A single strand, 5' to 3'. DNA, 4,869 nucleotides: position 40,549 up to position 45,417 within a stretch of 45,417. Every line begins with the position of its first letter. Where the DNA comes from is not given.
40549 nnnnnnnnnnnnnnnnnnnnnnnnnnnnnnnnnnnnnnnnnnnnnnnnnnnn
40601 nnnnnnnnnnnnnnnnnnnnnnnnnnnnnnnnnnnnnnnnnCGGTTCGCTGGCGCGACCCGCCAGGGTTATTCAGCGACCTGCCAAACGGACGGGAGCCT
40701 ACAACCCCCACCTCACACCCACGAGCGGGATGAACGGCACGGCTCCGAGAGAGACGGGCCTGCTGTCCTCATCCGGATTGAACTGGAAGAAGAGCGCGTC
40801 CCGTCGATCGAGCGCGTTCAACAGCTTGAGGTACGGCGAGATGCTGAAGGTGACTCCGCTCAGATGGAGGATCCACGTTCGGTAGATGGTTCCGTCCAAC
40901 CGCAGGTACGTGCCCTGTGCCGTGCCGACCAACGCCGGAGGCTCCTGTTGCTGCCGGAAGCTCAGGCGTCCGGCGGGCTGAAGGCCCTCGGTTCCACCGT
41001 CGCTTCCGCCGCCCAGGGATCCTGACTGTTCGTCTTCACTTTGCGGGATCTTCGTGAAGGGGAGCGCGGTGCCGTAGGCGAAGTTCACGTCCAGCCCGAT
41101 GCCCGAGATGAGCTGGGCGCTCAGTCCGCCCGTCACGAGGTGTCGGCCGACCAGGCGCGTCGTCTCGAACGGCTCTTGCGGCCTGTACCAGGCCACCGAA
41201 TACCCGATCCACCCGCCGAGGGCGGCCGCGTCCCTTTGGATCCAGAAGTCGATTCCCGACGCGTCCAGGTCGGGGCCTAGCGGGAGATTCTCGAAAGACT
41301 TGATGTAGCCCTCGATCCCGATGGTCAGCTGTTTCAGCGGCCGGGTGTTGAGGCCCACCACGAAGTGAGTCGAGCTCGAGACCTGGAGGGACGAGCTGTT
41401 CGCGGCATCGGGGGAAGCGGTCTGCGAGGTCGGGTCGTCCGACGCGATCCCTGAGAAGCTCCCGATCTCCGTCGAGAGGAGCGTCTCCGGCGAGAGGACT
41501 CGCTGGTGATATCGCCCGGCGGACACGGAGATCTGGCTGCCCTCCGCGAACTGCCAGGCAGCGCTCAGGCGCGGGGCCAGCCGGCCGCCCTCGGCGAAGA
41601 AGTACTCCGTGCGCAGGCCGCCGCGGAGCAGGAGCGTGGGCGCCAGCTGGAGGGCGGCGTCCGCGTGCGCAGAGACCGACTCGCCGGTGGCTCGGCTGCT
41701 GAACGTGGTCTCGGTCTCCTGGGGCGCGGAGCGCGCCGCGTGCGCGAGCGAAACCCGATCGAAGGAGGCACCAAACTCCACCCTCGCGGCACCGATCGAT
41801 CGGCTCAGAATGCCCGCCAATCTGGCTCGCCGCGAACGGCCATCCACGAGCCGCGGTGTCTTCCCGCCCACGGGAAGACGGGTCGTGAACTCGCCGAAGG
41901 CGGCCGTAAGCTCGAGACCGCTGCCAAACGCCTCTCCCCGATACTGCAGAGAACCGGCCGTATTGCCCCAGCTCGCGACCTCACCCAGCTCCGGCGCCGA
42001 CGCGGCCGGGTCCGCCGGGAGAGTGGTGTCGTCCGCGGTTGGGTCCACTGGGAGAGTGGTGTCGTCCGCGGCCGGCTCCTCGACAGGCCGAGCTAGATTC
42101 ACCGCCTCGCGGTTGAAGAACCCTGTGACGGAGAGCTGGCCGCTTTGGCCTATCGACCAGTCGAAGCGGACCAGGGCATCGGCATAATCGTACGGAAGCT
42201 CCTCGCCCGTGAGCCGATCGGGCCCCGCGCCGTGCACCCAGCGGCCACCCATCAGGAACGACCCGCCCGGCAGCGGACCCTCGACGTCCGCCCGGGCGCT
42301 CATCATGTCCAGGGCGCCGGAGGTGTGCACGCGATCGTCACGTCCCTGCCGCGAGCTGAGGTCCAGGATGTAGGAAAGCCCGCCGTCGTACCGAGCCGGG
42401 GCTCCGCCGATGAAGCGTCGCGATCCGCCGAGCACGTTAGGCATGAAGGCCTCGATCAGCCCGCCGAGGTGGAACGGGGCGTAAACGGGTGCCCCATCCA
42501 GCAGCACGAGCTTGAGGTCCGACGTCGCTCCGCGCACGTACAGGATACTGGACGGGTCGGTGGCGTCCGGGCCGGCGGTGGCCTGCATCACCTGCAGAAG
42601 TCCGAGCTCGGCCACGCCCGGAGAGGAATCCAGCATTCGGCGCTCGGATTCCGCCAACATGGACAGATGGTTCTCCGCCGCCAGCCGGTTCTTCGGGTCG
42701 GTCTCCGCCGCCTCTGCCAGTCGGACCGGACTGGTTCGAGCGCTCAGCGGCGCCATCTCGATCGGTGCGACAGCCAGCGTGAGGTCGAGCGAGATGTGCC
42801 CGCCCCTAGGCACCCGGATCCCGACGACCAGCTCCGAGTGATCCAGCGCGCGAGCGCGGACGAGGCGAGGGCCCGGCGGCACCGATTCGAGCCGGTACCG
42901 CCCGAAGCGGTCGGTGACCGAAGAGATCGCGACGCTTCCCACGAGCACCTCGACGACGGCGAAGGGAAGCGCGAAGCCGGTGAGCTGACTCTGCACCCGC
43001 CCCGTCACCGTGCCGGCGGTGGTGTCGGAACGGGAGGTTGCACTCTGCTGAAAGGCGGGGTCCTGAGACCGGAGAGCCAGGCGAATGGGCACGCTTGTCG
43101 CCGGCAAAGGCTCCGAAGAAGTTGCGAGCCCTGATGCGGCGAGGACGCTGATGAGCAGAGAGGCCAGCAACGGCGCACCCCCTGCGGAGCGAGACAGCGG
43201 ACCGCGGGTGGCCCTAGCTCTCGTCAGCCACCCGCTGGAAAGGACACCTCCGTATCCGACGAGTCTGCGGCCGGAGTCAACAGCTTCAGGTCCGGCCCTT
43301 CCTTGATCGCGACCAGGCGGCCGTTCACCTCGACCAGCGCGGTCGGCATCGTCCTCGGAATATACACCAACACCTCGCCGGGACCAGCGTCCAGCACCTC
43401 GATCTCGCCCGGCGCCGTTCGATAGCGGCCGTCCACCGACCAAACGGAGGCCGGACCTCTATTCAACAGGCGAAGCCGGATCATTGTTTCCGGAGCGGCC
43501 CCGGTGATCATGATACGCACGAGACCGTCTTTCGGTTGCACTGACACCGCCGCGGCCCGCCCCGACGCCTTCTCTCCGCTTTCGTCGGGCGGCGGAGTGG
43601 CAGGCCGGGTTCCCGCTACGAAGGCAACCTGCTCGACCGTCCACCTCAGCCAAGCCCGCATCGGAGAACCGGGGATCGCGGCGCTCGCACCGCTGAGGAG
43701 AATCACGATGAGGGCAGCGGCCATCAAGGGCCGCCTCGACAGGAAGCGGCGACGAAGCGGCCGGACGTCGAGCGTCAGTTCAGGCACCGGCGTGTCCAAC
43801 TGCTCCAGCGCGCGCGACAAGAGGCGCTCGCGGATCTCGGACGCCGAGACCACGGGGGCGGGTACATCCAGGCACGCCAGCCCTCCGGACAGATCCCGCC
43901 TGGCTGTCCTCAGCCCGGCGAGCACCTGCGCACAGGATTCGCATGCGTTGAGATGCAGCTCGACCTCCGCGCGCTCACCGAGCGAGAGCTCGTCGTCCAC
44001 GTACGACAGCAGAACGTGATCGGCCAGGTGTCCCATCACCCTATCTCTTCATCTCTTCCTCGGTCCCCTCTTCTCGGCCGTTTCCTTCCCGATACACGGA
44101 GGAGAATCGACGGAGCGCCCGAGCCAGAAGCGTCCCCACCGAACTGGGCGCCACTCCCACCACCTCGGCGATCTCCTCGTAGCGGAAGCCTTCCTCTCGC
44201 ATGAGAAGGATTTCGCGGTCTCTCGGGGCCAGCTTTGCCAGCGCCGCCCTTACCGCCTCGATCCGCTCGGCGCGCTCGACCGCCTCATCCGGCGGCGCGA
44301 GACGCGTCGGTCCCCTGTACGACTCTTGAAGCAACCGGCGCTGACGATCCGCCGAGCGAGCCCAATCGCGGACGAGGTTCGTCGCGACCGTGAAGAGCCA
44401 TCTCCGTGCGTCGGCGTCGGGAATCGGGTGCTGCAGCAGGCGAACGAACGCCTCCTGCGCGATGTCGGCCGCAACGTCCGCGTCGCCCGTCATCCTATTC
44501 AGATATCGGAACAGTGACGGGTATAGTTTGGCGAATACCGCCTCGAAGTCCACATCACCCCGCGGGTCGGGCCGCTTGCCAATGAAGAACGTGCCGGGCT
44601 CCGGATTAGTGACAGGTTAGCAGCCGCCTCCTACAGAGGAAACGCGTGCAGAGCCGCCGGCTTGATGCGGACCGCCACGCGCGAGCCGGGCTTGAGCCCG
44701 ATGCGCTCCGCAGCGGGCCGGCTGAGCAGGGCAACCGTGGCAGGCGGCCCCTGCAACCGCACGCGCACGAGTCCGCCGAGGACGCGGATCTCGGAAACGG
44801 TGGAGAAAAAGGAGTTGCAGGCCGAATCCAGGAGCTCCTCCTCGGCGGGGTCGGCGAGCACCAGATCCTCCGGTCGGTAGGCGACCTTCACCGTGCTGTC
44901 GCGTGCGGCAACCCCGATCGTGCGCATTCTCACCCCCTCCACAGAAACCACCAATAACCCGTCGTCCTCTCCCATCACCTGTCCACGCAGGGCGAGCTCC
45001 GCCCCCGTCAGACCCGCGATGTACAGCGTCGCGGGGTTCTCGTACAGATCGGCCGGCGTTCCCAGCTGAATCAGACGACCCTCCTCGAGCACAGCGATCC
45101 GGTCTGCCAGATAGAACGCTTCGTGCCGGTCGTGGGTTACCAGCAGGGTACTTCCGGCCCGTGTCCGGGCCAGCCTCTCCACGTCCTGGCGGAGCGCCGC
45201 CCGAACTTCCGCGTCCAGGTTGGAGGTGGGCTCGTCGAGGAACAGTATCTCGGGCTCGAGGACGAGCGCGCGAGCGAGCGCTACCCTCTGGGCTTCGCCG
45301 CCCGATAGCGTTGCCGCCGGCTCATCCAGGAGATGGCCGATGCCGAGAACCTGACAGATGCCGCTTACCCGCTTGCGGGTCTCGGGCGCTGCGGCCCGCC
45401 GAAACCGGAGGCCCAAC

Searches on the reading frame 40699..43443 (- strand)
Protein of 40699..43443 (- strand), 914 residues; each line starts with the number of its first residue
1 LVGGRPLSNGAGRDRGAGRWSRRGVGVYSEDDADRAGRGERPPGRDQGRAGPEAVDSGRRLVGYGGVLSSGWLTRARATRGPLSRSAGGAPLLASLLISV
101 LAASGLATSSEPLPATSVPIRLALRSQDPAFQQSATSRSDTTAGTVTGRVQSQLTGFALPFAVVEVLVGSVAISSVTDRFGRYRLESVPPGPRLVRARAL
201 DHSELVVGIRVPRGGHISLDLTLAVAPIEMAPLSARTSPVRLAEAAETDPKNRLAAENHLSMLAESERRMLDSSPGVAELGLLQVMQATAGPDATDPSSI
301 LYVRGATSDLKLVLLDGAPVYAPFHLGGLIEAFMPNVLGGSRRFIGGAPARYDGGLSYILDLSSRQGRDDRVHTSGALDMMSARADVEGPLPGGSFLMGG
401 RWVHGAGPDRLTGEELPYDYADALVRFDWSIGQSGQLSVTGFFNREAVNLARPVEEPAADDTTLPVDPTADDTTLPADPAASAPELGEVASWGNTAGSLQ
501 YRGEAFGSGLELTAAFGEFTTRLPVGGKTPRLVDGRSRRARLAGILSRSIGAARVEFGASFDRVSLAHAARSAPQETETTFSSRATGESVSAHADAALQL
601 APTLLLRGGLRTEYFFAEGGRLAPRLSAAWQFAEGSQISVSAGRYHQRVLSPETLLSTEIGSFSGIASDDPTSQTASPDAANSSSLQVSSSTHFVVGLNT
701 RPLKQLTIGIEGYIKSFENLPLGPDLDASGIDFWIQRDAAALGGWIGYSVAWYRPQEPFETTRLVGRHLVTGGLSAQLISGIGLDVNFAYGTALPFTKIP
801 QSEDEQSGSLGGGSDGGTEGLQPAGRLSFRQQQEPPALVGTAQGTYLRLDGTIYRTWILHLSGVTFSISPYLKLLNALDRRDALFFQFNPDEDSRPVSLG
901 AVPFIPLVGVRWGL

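Call 72: search_protein_families(library=pfam, proteins=[window:40699-43443:-], max_evalue=0.00001)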
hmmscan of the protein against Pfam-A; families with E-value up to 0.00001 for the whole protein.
window:40699-43443:- (914 aa): 1 family
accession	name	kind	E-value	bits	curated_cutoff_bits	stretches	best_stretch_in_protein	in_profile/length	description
PF13620.12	CarboxypepD_reg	-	1.3e-09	38.7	32.3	1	145-223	1-81/82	Carboxypeptidase regulatory-like domain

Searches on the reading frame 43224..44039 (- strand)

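Call 72: search_protein_families(library=pfam, proteins=[window:43224-44039:-], max_evalue=0.00001)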
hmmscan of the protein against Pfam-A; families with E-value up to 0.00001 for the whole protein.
window:43224-44039:- (271 aa): 1 family
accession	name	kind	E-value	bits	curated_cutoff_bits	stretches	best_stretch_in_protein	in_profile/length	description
PF13490.11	zf-HC2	-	1.5e-07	31.8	22.2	1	12-37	10-35/35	Putative zinc-finger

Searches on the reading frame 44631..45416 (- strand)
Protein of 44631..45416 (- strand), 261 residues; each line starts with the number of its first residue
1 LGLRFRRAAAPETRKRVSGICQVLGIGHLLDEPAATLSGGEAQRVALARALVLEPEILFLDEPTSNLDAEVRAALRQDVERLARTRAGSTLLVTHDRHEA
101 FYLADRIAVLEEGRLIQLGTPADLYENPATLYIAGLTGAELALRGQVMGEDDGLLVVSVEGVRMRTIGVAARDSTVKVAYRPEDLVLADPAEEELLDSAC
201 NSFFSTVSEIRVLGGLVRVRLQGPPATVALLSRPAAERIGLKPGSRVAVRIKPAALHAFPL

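Call 72: search_protein_families(library=pfam, proteins=[window:44631-45416:-], max_evalue=0.00001)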
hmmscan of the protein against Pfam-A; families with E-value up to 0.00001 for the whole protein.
window:44631-45416:- (261 aa): 3 families
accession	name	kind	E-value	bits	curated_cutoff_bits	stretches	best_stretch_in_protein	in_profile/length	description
PF00005.33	ABC_tran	-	1.1e-11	45.9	25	1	12-65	80-137/137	ABC transporter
PF08402.16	TOBE_2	-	3.6e-08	33.9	21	1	181-259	4-76/76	TOBE domain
PF03459.23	TOBE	-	7.4e-08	32.9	22.3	1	198-258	2-64/64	TOBE domain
